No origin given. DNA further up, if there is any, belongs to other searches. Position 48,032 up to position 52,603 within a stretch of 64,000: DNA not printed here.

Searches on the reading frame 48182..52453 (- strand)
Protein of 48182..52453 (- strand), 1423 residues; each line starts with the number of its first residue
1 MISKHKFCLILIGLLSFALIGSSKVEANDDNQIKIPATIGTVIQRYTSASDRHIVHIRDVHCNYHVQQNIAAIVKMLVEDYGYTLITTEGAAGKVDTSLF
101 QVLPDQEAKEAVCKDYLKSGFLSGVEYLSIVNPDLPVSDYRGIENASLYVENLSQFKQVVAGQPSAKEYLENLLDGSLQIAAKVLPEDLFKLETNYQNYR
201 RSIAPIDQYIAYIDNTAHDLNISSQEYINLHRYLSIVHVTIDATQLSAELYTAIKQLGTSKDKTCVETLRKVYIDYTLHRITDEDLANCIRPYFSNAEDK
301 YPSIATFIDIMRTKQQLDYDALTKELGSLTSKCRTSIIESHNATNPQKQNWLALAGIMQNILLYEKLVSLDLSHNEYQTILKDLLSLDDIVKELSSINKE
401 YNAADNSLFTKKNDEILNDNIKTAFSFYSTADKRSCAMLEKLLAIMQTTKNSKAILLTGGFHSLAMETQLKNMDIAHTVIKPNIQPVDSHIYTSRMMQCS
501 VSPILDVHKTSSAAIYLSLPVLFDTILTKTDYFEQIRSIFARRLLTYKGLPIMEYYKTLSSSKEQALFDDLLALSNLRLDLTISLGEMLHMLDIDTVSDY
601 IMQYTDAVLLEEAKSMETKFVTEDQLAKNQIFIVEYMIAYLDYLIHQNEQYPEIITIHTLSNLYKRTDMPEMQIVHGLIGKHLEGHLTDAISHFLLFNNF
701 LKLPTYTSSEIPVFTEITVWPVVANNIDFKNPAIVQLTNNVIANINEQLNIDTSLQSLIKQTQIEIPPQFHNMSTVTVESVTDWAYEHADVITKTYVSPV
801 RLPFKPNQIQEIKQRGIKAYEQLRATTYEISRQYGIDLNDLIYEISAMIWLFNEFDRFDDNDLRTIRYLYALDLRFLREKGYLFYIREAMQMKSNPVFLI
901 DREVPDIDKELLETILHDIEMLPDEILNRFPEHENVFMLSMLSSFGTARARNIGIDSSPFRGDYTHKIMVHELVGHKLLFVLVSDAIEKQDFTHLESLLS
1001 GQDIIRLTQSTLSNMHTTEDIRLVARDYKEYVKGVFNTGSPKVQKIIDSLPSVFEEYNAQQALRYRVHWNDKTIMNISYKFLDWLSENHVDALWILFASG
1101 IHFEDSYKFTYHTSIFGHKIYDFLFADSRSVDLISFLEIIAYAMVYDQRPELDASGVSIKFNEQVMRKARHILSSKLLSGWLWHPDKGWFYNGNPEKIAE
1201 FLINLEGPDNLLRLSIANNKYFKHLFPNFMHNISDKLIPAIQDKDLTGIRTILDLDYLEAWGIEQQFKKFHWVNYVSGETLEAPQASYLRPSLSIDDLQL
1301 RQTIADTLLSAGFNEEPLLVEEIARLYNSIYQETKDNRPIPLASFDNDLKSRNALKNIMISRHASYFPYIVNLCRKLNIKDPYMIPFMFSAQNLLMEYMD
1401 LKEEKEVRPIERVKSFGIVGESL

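Call 8: search_protein_families(library=pfam, proteins=[window:48182-52453:-], max_evalue=0.01)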
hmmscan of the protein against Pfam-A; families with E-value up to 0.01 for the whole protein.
window:48182-52453:- (1423 aa): 0 families

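Call 51: search_protein_families(library=ncbifam, proteins=[window:48182-52453:-], max_evalue=0.1)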
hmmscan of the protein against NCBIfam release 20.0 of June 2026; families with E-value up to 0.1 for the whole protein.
window:48182-52453:- (1423 aa): 1 family
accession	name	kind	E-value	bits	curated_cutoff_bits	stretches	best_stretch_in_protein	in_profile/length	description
NF006962.0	PRK09439.1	equivalog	0.046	13.5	212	0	202-259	60-112/169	PTS glucose transporter subunit IIA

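Call 56: search_protein_families(library=pfam, proteins=[window:48182-52453:-], max_evalue=5)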
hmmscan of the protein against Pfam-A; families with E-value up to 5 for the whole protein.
window:48182-52453:- (1423 aa): 0 families
